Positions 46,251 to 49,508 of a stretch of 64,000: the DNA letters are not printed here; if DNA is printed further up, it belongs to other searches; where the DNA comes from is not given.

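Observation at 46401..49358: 985-aa SMC-like ATPase with canonical head motifs but no recognisable hinge domain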

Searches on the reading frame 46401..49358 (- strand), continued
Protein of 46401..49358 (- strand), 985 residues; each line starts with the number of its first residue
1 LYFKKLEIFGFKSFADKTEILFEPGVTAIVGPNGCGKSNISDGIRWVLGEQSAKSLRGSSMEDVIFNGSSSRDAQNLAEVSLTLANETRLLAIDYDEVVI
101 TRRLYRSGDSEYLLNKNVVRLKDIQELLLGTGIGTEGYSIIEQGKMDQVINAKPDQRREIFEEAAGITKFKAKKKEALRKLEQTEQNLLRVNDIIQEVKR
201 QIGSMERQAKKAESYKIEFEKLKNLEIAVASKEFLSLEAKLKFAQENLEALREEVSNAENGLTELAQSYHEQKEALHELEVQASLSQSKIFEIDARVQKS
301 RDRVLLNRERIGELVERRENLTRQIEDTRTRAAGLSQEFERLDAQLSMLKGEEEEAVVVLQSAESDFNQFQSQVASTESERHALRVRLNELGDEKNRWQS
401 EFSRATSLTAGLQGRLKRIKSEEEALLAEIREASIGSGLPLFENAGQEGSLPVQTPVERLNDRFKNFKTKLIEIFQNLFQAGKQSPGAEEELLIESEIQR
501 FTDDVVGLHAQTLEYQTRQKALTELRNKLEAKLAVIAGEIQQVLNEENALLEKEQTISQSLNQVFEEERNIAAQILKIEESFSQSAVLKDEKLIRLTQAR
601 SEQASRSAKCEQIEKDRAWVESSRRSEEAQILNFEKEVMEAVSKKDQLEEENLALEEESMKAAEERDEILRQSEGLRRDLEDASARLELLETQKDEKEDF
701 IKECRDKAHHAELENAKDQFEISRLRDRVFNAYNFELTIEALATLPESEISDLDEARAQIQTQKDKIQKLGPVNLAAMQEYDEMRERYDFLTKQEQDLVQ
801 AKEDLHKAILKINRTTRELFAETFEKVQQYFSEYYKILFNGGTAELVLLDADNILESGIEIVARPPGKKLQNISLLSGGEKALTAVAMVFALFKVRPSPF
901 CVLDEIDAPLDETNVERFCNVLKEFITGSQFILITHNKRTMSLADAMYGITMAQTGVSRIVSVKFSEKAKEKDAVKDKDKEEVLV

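Call 10: find_encoding_contigs(protein=P0047, flank=10000, max_places=3)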
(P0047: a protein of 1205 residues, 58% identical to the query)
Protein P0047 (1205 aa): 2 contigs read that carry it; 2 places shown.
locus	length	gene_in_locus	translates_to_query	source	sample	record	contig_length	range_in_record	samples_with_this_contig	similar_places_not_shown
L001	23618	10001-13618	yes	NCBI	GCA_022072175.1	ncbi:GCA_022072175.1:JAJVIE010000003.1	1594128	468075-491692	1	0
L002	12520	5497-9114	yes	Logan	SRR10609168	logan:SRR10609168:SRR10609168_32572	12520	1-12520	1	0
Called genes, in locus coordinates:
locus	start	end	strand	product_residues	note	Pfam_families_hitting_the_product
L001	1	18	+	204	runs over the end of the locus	PF01725:Ham1p_like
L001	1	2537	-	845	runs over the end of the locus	PF05170:AsmA (faint), PF05359:DUF748, PF13116:YhdP (faint)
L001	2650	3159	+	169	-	PF01467:CTP_transf_like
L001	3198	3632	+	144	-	PF02620:YceD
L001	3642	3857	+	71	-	PF01783:Ribosomal_L32p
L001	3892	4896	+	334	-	PF02504:FA_synthesis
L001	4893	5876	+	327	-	PF08545:ACP_syn_III, PF08541:ACP_syn_III_C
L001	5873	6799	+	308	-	PF00698:Acyl_transf_1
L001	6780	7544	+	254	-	PF00106:adh_short, PF08659:KR, PF13561:adh_short_C2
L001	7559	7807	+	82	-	PF00550:PP-binding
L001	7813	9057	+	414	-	PF00109:ketoacyl-synt, PF02801:Ketoacyl-synt_C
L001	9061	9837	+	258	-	PF00106:adh_short, PF13561:adh_short_C2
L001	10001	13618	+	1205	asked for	PF02463:SMC_N, PF13175:AAA_15, PF13304:AAA_21 (faint), PF13476:AAA_23, PF13555:AAA_29 (weak), PF06470:SMC_hinge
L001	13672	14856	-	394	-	PF01590:GAF, PF13185:GAF_2, PF13492:GAF_3, PF00990:GGDEF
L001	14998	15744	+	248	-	PF01209:Ubie_methyltran, PF13489:Methyltransf_23 (weak), PF01135:PCMT (weak), PF01728:FtsJ (faint), PF13847:Methyltransf_31, PF08241:Methyltransf_11, PF08242:Methyltransf_12, PF13649:Methyltransf_25, +1 more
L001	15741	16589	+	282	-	PF01040:UbiA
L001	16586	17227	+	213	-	PF02441:Flavoprotein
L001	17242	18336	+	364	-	PF04055:Radical_SAM, PF19288:CofH_C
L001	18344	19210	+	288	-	PF02621:VitK2_biosynth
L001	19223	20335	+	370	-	PF04055:Radical_SAM, PF19288:CofH_C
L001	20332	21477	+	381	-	PF01041:DegT_DnrJ_EryC1, PF01212:Beta_elim_lyase (faint), PF01053:Cys_Met_Meta_PP (weak)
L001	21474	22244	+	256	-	PF00535:Glycos_transf_2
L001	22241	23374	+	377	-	PF01583:APS_kinase, PF08433:KTI12 (weak), PF13238:AAA_18 (weak), PF13671:AAA_33, PF13328:HD_4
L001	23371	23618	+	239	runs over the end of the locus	PF00535:Glycos_transf_2, PF10111:Glyco_tranf_2_2 (weak), PF13641:Glyco_tranf_2_3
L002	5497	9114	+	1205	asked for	PF02463:SMC_N, PF13175:AAA_15, PF13304:AAA_21 (faint), PF13476:AAA_23, PF13555:AAA_29 (weak), PF06470:SMC_hinge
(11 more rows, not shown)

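Call 13: find_encoding_contigs(protein=P0027, flank=10000, max_places=2)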
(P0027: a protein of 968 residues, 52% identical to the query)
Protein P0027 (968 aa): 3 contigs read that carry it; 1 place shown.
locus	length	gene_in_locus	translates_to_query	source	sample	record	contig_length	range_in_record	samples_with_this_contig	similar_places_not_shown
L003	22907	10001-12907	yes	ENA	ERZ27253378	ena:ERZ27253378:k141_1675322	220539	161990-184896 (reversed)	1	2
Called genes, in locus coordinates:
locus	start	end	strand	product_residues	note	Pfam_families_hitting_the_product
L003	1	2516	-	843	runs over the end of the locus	PF05359:DUF748, PF13116:YhdP (faint), PF01203:T2SSN (weak)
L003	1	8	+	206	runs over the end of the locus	PF01725:Ham1p_like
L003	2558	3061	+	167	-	PF01467:CTP_transf_like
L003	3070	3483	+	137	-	PF02620:YceD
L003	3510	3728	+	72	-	PF01783:Ribosomal_L32p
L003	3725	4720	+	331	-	PF02504:FA_synthesis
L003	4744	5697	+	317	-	PF00108:Thiolase_N (weak), PF08545:ACP_syn_III, PF08541:ACP_syn_III_C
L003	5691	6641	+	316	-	PF00698:Acyl_transf_1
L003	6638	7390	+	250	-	PF23441:SDR (weak), PF00106:adh_short, PF08659:KR, PF13561:adh_short_C2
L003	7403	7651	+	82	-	PF00550:PP-binding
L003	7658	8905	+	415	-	PF00109:ketoacyl-synt, PF02801:Ketoacyl-synt_C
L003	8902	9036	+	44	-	-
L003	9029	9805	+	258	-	PF00106:adh_short, PF13561:adh_short_C2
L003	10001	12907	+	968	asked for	PF02463:SMC_N, PF13175:AAA_15, PF13304:AAA_21 (weak), PF13476:AAA_23, PF13555:AAA_29 (weak)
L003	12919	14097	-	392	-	PF01590:GAF, PF13185:GAF_2 (weak), PF13492:GAF_3 (weak), PF00990:GGDEF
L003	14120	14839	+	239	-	PF01209:Ubie_methyltran, PF01135:PCMT, PF06325:PrmA (weak), PF13489:Methyltransf_23, PF13847:Methyltransf_31, PF08241:Methyltransf_11, PF08242:Methyltransf_12, PF13649:Methyltransf_25, +2 more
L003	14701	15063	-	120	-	-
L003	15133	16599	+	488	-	PF20695:UbiD_N, PF01977:UbiD, PF20696:UbiD_C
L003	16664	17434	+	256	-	PF01040:UbiA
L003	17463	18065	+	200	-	PF02441:Flavoprotein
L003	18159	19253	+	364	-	PF04055:Radical_SAM, PF19288:CofH_C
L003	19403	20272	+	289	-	PF02621:VitK2_biosynth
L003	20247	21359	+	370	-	PF04055:Radical_SAM, PF19288:CofH_C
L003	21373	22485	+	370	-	PF01041:DegT_DnrJ_EryC1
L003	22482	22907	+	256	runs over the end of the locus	PF00535:Glycos_transf_2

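Call 14: find_encoding_contigs(protein=P0032, flank=10000, max_places=2)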
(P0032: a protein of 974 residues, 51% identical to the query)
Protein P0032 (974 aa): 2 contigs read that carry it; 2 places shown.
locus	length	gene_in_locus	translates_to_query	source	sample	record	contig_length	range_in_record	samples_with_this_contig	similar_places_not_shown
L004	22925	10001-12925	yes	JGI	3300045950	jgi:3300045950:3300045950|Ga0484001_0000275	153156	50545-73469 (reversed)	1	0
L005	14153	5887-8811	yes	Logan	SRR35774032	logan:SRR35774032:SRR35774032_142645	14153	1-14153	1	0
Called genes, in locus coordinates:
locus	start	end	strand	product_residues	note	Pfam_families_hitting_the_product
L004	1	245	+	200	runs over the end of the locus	PF01725:Ham1p_like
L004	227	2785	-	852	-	-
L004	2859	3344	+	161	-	PF01467:CTP_transf_like, PF08218:Citrate_ly_lig (faint)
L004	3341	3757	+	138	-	PF02620:YceD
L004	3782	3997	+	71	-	PF01783:Ribosomal_L32p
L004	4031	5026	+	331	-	PF02504:FA_synthesis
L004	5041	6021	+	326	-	PF00108:Thiolase_N, PF08545:ACP_syn_III, PF08541:ACP_syn_III_C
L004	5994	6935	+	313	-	PF00698:Acyl_transf_1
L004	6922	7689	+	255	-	PF00106:adh_short, PF08659:KR, PF13561:adh_short_C2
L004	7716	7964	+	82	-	PF00550:PP-binding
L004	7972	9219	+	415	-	PF00109:ketoacyl-synt, PF02801:Ketoacyl-synt_C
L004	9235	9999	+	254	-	PF00106:adh_short, PF13561:adh_short_C2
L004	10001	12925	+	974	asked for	PF02463:SMC_N, PF13175:AAA_15 (weak), PF13304:AAA_21 (weak), PF13476:AAA_23, PF13555:AAA_29 (weak)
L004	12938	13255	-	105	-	-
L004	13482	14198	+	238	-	PF01209:Ubie_methyltran, PF13489:Methyltransf_23, PF01135:PCMT (weak), PF02353:CMAS, PF13847:Methyltransf_31, PF08241:Methyltransf_11, PF08242:Methyltransf_12, PF13649:Methyltransf_25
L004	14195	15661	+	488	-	PF20695:UbiD_N, PF01977:UbiD, PF20696:UbiD_C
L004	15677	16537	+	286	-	PF01040:UbiA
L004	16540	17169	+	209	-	PF02441:Flavoprotein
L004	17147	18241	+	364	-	PF04055:Radical_SAM, PF19288:CofH_C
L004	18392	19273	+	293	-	PF02621:VitK2_biosynth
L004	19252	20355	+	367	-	PF04055:Radical_SAM, PF19288:CofH_C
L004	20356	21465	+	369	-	PF01041:DegT_DnrJ_EryC1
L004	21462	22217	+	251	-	PF00535:Glycos_transf_2, PF13641:Glyco_tranf_2_3 (weak)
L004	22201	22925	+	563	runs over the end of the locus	PF13231:PMT_2 (weak)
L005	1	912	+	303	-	?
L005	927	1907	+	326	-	PF00108:Thiolase_N, PF08545:ACP_syn_III, PF08541:ACP_syn_III_C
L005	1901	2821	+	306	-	PF00698:Acyl_transf_1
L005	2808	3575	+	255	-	PF00106:adh_short, PF08659:KR, PF13561:adh_short_C2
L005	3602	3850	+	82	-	PF00550:PP-binding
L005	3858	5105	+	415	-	PF00109:ketoacyl-synt, PF02801:Ketoacyl-synt_C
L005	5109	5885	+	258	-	PF00106:adh_short, PF13561:adh_short_C2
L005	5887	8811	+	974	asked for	PF02463:SMC_N, PF13175:AAA_15 (weak), PF13304:AAA_21 (weak), PF13476:AAA_23, PF13555:AAA_29 (weak)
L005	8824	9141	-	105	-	-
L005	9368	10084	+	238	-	PF01209:Ubie_methyltran, PF13489:Methyltransf_23, PF01135:PCMT (weak), PF02353:CMAS, PF13847:Methyltransf_31, PF08241:Methyltransf_11, PF08242:Methyltransf_12, PF13649:Methyltransf_25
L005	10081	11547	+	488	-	PF20695:UbiD_N, PF01977:UbiD, PF20696:UbiD_C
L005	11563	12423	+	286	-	PF01040:UbiA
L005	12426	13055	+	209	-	PF02441:Flavoprotein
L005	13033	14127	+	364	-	PF04055:Radical_SAM, PF19288:CofH_C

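Call 31: search_solved_structures(query=window:46401-49358:-, max_evalue=0.00001)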
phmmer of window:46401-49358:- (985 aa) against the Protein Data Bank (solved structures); distinct sequences matched with E-value up to 0.00001: 55.
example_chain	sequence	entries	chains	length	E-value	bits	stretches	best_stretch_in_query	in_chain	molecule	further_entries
5xg3_A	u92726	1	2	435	1.3e-138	466.9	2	1-215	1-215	Chromosome partition protein Smc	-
3zgx_A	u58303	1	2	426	2.7e-138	465.8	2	1-215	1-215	CHROMOSOME PARTITION PROTEIN SMC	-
5h68_A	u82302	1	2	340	7e-118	398.3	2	1-170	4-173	Chromosome partition protein Smc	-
5xei_A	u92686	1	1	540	1.5e-89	304.6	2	2-247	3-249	Chromosome partition protein Smc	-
5xns_A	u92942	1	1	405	3.9e-81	276.7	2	2-200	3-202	Chromosome partition protein Smc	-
1e69_A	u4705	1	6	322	3.1e-74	253.9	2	823-965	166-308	CHROMOSOME SEGREGATION SMC PROTEIN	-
4i99_A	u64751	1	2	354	1.7e-72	248.1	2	2-182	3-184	Chromosome partition protein Smc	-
5h66_A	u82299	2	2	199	9.6e-71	242.3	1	1-198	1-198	Chromosome partition protein Smc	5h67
5h66_B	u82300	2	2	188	2.9e-59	204.3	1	787-968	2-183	Chromosome partition protein Smc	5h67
1w1w_A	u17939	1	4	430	3.6e-42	147.8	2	780-967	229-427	STRUCTURAL MAINTENANCE OF CHROMOSOME 1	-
8ro6_A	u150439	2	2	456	1.1e-41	146.2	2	751-954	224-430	Structural maintenance of chromosomes protein 1A (SMC1A)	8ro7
8p0a_A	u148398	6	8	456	2.7e-41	144.9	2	751-954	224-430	Structural maintenance of chromosomes protein 1A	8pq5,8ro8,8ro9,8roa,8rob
7ogt_A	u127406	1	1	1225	3.2e-40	141.4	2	753-967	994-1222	Structural maintenance of chromosomes protein 1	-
6zz6_A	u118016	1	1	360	2.2e-39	138.6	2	779-966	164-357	Structural maintenance of chromosomes protein 1,Structural maintenance of chromosomes prot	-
9f5w_A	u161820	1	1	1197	2.3e-39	138.5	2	1-428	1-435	Structural maintenance of chromosomes protein 2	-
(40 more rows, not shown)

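Call 33: find_related_loci(query=A2, collection=genome_contigs, flank=6000)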
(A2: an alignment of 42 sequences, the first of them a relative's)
Query A2 (985 aa) in genome_contigs; peptide patterns used: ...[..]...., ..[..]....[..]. (x = any residue, [..] = any of these).
600 stretches matched a pattern (row limit reached: there are more); 598 encode a relative of the query (tblastn E <= 1e-3); the best 80 are kept; 80 distinct loci.
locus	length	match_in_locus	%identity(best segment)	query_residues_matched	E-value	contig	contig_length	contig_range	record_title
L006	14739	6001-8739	34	1-966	3e-141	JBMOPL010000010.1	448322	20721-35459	MAG: Spirochaetota bacterium isolate Betzabe_MAG127 MAG127_10, whole genome shotgun sequence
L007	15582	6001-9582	46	1-974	8e-114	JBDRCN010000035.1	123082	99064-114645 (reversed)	MAG: Candidatus Omnitrophota bacterium isolate MEGAHIT-group-1.186 k141_7502464, whole genome shotgun sequence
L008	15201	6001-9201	49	1-967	6e-106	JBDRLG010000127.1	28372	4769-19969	MAG: Candidatus Omnitrophota bacterium isolate MEGAHIT-group-1.764 k141_4031795, whole genome shotgun sequence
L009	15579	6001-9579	46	1-975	3e-104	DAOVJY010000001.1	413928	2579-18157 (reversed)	MAG TPA_asm: Candidatus Omnitrophota bacterium isolate CSMAG_1405 CSMAG_1405_k141_1397613_length_413928_cov_32.4802, who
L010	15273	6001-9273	51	1-967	9e-103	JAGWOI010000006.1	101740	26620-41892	MAG: Candidatus Omnitrophota bacterium isolate REEB252 contig-150_227, whole genome shotgun sequence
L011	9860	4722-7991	44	1-973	2e-102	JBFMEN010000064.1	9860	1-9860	MAG: Candidatus Omnitrophota bacterium isolate MAG246 MAG246_64, whole genome shotgun sequence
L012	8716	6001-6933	56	1-311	2e-102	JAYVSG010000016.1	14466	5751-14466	MAG: Candidatus Omnitrophota bacterium isolate GL74_DN_concoct_188_sub GL74_DN_concoct_188_sub_15, whole genome shotgun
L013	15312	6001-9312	57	1-967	2e-102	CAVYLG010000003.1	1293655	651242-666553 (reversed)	MAG: Candidatus Omnitrophota bacterium isolate MFD01476.bin.2.120 genome assembly, contig: contig_16581, whole genome sh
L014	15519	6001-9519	47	1-956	2e-102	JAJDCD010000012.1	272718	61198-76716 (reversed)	MAG: Candidatus Omnitrophota bacterium isolate OFTM55 OFTM55_11, whole genome shotgun sequence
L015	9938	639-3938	54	1-970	1e-101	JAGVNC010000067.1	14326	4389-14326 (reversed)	MAG: Candidatus Omnitrophota bacterium isolate DeMMO3_17 c_000000033867, whole genome shotgun sequence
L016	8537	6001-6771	62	1-252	3e-100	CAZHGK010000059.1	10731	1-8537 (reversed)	MAG TPA_asm: uncultured Planctomycetales bacterium isolate SRP278252_co2_12 genome assembly, contig: NODE_12999_length_1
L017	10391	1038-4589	43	1-975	5e-99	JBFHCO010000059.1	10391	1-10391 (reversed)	MAG: Candidatus Omnitrophota bacterium isolate Mix_sand06.2021.04.Z.81 k141_1109800_length_10391_cov_11.0000, whole geno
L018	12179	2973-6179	52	1-972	4e-98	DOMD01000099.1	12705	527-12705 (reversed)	MAG TPA_asm: Candidatus Omnitrophota bacterium isolate UBA12090 contig_48583, whole genome shotgun sequence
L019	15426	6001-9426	48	38-965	2e-97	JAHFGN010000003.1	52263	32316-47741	MAG: Candidatus Omnitrophota bacterium isolate nzgw316 NODE_362_length_52264_cov_3.524864, whole genome shotgun sequence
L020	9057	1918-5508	45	3-983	9e-96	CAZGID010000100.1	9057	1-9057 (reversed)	MAG TPA_asm: uncultured bacterium isolate SRP193661_co1_15 genome assembly, contig: NODE_7692_length_9057_cov_5.121417,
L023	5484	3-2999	42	82-966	9e-93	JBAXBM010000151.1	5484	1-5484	MAG: Candidatus Omnitrophota bacterium isolate ELA167 MAG167_151, whole genome shotgun sequence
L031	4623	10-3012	39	74-980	7e-89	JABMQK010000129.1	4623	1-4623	MAG: bacterium isolate bin.343 k141_4189911, whole genome shotgun sequence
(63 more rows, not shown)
